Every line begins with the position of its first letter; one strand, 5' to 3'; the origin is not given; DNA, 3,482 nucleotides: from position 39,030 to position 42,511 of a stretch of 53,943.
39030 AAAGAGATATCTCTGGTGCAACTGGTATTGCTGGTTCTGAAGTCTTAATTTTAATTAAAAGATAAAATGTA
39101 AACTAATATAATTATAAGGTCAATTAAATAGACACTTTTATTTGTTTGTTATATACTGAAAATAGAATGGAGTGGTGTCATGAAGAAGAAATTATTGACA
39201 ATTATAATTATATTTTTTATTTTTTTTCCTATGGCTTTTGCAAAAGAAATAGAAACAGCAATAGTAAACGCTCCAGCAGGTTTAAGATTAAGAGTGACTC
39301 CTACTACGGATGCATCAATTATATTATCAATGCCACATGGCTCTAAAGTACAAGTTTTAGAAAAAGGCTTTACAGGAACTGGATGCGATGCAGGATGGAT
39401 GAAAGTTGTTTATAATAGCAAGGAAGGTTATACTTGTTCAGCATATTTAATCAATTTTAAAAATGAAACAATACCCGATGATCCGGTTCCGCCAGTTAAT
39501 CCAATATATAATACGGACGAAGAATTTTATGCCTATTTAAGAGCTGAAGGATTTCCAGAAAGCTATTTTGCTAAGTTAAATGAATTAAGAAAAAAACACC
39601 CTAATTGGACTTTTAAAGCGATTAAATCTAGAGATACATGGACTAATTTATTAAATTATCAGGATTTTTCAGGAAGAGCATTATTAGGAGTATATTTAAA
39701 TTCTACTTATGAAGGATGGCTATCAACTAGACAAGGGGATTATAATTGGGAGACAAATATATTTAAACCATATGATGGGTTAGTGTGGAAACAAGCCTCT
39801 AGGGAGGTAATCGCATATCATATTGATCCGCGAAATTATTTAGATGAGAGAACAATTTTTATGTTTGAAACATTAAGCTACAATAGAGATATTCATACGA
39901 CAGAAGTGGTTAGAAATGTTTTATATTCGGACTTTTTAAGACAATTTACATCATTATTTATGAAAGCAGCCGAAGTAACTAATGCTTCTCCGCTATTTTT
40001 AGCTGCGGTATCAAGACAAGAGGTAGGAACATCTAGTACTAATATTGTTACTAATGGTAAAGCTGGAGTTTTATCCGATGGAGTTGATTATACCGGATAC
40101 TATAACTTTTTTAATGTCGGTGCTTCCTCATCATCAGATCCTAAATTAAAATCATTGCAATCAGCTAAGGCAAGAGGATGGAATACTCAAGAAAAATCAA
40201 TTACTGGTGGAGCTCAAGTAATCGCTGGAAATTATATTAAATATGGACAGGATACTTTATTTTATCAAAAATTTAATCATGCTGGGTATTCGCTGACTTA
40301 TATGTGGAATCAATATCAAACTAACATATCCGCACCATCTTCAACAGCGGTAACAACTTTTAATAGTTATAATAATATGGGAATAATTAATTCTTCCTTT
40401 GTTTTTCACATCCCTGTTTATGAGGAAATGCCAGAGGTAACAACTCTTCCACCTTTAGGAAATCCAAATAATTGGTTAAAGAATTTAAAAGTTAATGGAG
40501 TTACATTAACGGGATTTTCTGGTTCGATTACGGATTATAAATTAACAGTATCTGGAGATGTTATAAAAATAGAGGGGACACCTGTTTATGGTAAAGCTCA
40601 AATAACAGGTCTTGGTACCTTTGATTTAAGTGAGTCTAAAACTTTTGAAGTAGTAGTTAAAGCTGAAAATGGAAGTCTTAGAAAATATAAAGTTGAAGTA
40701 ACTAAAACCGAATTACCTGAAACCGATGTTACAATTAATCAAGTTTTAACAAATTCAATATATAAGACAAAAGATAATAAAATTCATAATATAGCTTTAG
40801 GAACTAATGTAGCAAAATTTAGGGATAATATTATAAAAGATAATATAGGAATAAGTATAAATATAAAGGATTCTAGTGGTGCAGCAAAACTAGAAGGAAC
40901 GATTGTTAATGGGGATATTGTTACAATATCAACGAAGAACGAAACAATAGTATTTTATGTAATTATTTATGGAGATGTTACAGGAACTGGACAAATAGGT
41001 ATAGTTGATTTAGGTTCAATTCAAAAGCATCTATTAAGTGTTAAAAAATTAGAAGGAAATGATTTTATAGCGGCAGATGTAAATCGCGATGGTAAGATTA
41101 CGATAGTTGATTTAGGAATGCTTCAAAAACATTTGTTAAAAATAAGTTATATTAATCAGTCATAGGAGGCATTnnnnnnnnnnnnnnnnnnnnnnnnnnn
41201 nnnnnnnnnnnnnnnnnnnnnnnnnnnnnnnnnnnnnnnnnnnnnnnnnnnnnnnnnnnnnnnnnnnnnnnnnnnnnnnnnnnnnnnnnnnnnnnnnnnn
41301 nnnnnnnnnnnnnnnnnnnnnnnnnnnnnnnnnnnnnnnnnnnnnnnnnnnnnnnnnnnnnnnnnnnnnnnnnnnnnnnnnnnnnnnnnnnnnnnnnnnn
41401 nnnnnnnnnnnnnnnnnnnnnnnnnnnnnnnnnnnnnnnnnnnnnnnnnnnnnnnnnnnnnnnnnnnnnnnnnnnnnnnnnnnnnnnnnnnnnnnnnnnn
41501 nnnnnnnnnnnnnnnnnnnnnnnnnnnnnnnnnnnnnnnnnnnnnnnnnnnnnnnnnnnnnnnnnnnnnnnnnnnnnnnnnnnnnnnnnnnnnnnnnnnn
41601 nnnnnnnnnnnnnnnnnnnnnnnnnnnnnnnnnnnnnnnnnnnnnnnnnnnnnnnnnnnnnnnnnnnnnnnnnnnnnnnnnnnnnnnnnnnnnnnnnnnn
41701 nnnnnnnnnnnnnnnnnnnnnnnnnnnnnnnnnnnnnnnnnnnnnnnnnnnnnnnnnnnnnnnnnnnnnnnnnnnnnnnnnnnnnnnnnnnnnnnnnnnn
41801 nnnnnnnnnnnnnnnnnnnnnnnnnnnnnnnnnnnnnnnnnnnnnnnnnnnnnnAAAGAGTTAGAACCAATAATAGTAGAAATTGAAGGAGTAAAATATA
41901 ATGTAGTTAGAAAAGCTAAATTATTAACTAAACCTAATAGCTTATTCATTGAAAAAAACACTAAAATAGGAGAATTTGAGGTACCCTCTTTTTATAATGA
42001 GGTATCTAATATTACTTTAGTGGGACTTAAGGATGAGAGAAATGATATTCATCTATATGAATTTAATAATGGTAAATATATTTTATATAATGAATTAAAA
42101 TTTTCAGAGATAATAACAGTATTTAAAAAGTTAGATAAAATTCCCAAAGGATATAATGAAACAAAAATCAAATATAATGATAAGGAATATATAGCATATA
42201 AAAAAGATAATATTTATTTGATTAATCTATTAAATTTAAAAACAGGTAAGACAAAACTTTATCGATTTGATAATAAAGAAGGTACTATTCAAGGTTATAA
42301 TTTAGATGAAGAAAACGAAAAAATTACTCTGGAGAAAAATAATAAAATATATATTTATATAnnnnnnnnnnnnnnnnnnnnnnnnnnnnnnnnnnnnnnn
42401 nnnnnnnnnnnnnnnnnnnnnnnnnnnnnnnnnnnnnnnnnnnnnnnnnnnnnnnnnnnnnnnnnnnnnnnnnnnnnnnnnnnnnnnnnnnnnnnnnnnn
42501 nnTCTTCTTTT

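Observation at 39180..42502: Adjacent dockerin-bearing autolysin and membrane-anchored cohesin-like protein: a candidate non-cellulosomal cohesin-dockerin tether for a peptidoglycan hydrolase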

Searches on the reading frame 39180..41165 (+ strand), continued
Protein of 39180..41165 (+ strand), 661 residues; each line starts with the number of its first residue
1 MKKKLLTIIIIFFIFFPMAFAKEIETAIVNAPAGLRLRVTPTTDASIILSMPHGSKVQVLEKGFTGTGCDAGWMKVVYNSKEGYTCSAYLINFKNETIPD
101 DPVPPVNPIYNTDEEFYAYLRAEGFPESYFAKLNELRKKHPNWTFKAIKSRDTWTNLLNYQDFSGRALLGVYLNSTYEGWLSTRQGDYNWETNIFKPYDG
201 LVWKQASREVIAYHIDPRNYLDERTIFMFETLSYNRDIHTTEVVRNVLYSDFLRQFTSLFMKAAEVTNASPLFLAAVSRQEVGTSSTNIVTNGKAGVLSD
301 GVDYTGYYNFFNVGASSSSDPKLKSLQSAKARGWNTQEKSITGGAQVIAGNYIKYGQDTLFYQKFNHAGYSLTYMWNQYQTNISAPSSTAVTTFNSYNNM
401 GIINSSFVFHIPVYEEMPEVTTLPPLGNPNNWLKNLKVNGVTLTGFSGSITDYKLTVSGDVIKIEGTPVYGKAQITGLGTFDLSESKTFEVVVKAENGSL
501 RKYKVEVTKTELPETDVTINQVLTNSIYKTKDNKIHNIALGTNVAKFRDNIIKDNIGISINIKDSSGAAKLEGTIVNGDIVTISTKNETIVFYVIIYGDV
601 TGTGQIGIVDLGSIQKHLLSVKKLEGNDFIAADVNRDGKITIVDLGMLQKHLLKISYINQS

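Call 86: search_solved_structures(query=A5, max_evalue=0.001, show_alignments=1)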
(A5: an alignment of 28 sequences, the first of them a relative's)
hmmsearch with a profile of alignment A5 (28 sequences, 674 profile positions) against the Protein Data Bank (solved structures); distinct sequences matched with E-value up to 0.001: 34.
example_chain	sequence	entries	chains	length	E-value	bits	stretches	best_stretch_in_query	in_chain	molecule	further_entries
6fxp_A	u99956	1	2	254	3.5e-31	111.4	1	196-417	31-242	Uncharacterized protein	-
6u0o_B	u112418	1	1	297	4.6e-31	111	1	196-417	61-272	LYZ2 domain-containing protein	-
6fxo_A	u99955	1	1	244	1e-27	100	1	210-423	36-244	Bifunctional autolysin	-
4pi7_A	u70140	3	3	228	3.5e-24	88.2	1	249-412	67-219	Autolysin E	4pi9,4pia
4pi8_A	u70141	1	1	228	7.6e-23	83.8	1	249-412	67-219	Autolysin E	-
5wqw_A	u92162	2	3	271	7.3e-17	64.1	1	266-424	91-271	N-acetylglucosaminidase | Cell surface protein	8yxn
8x39_A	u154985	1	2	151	5.7e-14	54.5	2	610-668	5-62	Serine protease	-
8x3a_A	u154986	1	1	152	5.9e-14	54.5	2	610-668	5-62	Serine protease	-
2ccl_B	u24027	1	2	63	2.2e-12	49.3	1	607-668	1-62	ENDO-1,4-BETA-XYLANASE Y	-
1ohz_B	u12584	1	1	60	4.1e-11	45.1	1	611-668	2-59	ENDO-1,4-BETA-XYLANASE Y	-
2yik_A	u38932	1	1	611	5.9e-10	41.2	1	608-667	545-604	ENDOGLUCANASE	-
3ul4_B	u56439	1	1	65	9.6e-10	40.5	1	607-671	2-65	Cellulosome enzyme, dockerin type I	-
2vn6_B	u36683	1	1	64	2.6e-09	39.1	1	607-669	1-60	ENDOGLUCANASE A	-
2vn5_B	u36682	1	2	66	4e-09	38.5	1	607-669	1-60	ENDOGLUCANASE A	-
4cj0_A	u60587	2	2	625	2.5e-08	35.9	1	608-668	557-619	ENDOGLUCANASE D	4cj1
2b59_B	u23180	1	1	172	0.00034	22.2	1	589-665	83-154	Cellulosomal scaffolding protein A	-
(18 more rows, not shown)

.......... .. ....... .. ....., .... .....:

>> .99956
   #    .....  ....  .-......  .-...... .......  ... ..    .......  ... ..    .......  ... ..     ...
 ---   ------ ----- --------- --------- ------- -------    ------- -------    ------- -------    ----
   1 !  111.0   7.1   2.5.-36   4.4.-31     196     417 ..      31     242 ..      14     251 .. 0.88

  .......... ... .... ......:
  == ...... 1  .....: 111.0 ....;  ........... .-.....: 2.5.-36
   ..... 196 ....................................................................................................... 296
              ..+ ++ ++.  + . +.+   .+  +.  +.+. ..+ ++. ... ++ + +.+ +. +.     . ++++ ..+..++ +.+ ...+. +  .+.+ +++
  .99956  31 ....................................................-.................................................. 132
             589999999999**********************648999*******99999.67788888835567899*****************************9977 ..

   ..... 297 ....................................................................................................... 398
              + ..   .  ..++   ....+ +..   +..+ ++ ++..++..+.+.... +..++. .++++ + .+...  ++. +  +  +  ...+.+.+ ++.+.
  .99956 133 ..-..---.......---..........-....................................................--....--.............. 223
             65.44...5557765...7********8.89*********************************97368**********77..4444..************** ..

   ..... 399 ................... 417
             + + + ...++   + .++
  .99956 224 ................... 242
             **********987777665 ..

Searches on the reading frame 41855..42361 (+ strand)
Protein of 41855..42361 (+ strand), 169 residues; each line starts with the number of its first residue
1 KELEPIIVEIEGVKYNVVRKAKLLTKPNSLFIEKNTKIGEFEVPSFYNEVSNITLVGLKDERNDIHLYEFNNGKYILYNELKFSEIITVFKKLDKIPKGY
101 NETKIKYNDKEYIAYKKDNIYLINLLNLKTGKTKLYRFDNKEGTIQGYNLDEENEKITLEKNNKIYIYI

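Call 36: search_solved_structures(query=A3, max_evalue=10, show_alignments=0)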
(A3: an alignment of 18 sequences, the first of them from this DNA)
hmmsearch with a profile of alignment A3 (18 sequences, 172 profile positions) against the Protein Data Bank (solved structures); distinct sequences matched with E-value up to 10: 0.

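Call 37: search_protein_families(library=pfam, alignment_id=A3, max_evalue=1)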
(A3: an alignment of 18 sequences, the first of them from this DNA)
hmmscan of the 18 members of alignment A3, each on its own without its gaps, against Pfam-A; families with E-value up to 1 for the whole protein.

A. member 1, seq(169 aa): 0 families

B. families by the number of members that match (of 18 scanned): 17 families
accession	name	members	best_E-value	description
PF05117.17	DUF695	2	0.0036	Family of unknown function (DUF695)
PF17996.7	CE2_N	2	0.015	Carbohydrate esterase 2 N-terminal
PF01336.31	tRNA_anti-codon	2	0.021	OB-fold nucleic acid binding domain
PF04326.19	SLFN_AlbA_2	2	0.023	Schlafen, AlbA_2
PF23658.1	PDZ_CPAF_rel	1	0.0065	CPAF-like PDZ domain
PF23797.1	Beta-prop_ELP1_2nd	1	0.021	ELP1 N-terminal second beta-propeller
PF04446.17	Thg1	1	0.023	tRNAHis guanylyltransferase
PF24413.1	W02B3_4_N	1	0.027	W02B3.4-like, N-terminal domain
PF22363.1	MrkH_YcgR_like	1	0.032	MrkH-like, YcgR-like domain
PF01672.21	Plasmid_parti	1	0.041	Putative plasmid partition protein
PF25670.1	Phage_tail_C_2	1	0.057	Phage tail protein C-terminal domain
PF00235.25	Profilin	1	0.088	Profilin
PF22058.2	X25_BaPul_like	1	0.088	Pullulanase X25 domain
PF13530.11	SCP2_2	1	0.093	Sterol carrier protein domain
PF17872.7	AAA_lid_10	1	0.13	AAA lid domain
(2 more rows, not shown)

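Call 44: predict_structure(alignment_id=A3)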
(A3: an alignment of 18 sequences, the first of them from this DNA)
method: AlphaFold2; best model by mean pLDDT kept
length: 169 residues; sequences in the alignment: 18
mean_pLDDT: 87.9   pTM: 0.78
mean pLDDT of the five models: 87.9, 87.1, 86.9, 86.5, 86.1
residues with pLDDT >= 90: 118; 70-90: 30; 50-70: 16; < 50: 5
segments of 3 or more residues with pLDDT < 50: 166-169
pLDDT, mean of each block of 10 residues (from residue 1): 84 95 96 95 97 97 96 93 90 90 92 93 95 92 85 56 44
secondary structure, 60 per line:
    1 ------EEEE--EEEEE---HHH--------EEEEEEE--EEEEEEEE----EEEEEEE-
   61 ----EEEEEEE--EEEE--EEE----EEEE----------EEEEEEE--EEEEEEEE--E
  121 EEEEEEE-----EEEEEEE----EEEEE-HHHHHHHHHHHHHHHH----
elements in order: E7-10 E13-17 E32-38 E41-48 E53-59 E65-71 E74-77 E80-82 E87-90 E101-107 E110-117 E120-127 E133-139 E144-148 H150-165

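Call 46: fold_search(model_id=the predicted structure, library=pdb)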
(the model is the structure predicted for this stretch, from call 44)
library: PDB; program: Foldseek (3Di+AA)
matches with E <= 10: 247; with E <= 0.001: 0
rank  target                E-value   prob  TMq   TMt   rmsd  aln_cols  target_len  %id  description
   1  5y2z_H                1.9e-01  0.15  0.18  0.11  16.5       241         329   10  Crystal structure of human LGI1 EPTP-ADAM22 complex (released 2018-05-02)
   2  5y31_B                1.9e-01  0.15  0.18  0.08  16.5       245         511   10  Crystal structure of human LGI1-ADAM22 complex (released 2018-05-02)
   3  5y2z_B                3.6e-01  0.12  0.18  0.12  16.6       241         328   10  Crystal structure of human LGI1 EPTP-ADAM22 complex (released 2018-05-02)
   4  8tvd_E                3.8e-01  0.08  0.15  0.13  13.4       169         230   11  Fab 221-11 in complex with OspA (released 2024-08-28)
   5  4csd_B                4.3e-01  0.10  0.17  0.14  15.4       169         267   10  Structure of Monomeric Ralstonia solanacearum lectin (released 2014-10-08)
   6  2z4h_A                5.2e-01  0.07  0.16  0.15  21.7       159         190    9  Crystal structure of the Cpx pathway activator NlpE from Escherichia coli (released 2007-09-04)
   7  8pu0_B                5.5e-01  0.10  0.20  0.07  15.1       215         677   10  Cryo-EM structure of human Elp123 in complex with tRNA, desulpho-CoA, 5'-deoxyadenosine and methionine (released 2024-04-17)
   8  2p4b_B                5.5e-01  0.04  0.12  0.08  16.5       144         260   12  Crystal structure of E.coli RseB (released 2007-05-22)
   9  8y6b_D                7.1e-01  0.08  0.18  0.09  15.8       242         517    9  Structure of human LGI1-ADAM22 complex in space group P212121 (released 2024-02-14)
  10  6kwj                  8.8e-01  0.04  0.14  0.11  17.5       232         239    7  A Crystal Structure of OspA mutant (released 2020-09-09)
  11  6z1p_Ac               9.2e-01  0.09  0.22  0.16  13.9       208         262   14  Structure of the mitochondrial ribosome from Tetrahymena thermophila (released 2020-06-24)
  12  6kk9_B                9.7e-01  0.09  0.20  0.18  14.4       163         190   12  A Crystal structure of OspA mutant (released 2020-07-29)
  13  3mzk_A                1.0e+00  0.09  0.21  0.14  14.1       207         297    8  Sec13/Sec16 complex, S.cerevisiae (released 2010-08-18)
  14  6iei                  1.0e+00  0.08  0.21  0.16  24.9       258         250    8  Loop deletion and proline insertion mutant (deleting six residues and inserted five proline residues) (released 2019-07-03)
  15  9nwi_Y                1.1e+00  0.06  0.15  0.07  16.9       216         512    7  Pseudomonas phage Pa223 tail (C6 symmetry) (released 2025-08-06)
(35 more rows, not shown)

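Call 75: fold_search(model_id=the predicted structure, library=viral)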
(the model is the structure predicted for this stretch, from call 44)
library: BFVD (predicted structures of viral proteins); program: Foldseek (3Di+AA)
matches with E <= 10: 394; with E <= 0.001: 0
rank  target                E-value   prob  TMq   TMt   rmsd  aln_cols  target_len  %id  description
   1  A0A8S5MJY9            1.5e-01  0.25  0.21  0.14  12.1       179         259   12  Uncharacterized protein [Siphoviridae sp. ctSdk10]
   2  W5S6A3                2.3e-01  0.07  0.13  0.10  19.5       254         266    9  MORN-repeat protein [Pithovirus sibericum]
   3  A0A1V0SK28            2.6e-01  0.12  0.15  0.09  16.7       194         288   12  RING finger domain protein [Klosneuvirus KNV1]
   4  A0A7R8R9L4            2.7e-01  0.06  0.14  0.07  25.9       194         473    9  YomR [Klebsiella phage vB_KvM-Eowyn]
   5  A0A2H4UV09            3.2e-01  0.12  0.13  0.10  15.9       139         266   13  Uncharacterized protein [Bodo saltans virus]
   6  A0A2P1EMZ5            3.5e-01  0.13  0.19  0.14  13.5       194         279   15  Uncharacterized protein [Moumouvirus australiensis]
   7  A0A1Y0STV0            3.7e-01  0.09  0.15  0.12  18.4       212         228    9  Uncharacterized protein [Pseudomonas phage Phabio]
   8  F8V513                3.7e-01  0.09  0.17  0.11  17.0       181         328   13  Uncharacterized protein L55 [Acanthamoeba polyphaga mimivirus]
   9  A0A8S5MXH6            5.1e-01  0.11  0.18  0.09  12.7       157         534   11  Uncharacterized protein [Myoviridae sp. ctRRy11]
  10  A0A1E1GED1            5.4e-01  0.11  0.20  0.07  15.4       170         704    9  (no name in the UniProt tables at hand)
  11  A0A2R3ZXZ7            5.4e-01  0.08  0.16  0.11  17.8       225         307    9  Uncharacterized protein [Staphylococcus phage phiSA_BS2]
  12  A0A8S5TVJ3            5.6e-01  0.13  0.18  0.09  13.3       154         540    9  Kelch repeat [Siphoviridae sp. ctx254]
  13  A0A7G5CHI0            5.6e-01  0.06  0.14  0.11  14.8       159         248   12  (no name in the UniProt tables at hand)
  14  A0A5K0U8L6            5.9e-01  0.06  0.16  0.07  20.4       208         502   12  Uncharacterized protein [Yasminevirus sp. GU-2018]
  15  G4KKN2                6.3e-01  0.10  0.19  0.05  14.9       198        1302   11  (no name in the UniProt tables at hand)
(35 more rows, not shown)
